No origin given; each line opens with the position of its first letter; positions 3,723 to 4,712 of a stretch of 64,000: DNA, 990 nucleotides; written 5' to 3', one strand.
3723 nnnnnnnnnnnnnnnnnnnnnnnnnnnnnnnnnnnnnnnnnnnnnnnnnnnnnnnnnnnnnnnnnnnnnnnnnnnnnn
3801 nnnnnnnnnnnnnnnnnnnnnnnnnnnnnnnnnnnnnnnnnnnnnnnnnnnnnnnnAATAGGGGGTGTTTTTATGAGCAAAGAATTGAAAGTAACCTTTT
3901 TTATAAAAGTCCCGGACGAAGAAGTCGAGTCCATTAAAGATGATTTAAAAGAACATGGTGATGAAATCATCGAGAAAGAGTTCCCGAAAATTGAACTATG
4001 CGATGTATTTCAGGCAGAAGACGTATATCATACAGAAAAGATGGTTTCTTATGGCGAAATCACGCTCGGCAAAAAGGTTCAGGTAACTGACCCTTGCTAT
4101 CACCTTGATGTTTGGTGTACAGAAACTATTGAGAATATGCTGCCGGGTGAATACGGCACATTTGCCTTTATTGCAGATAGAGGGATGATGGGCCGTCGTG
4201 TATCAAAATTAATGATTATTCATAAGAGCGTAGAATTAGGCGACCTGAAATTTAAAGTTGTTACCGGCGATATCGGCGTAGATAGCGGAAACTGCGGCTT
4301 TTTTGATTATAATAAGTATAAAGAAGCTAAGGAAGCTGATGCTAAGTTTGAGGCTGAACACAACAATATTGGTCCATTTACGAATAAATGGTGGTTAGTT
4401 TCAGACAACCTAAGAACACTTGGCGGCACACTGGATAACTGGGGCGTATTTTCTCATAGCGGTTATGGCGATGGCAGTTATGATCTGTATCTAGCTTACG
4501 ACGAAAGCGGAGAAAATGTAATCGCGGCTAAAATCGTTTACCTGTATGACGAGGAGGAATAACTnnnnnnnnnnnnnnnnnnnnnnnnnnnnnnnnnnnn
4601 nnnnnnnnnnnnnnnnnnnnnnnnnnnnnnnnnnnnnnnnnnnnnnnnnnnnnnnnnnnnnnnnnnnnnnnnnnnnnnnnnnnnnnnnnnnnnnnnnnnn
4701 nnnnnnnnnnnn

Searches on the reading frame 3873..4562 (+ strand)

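Call 45: search_protein_families(library=pfam, proteins=[window:3873-4562:+], max_evalue=0.001)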
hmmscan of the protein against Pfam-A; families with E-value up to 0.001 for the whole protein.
window:3873-4562:+ (229 aa): 1 family
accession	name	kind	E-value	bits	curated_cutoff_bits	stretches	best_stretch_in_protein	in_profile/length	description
PF14025.11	DUF4241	-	4.8e-06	27.3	27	1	135-214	87-183/189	Protein of unknown function (DUF4241)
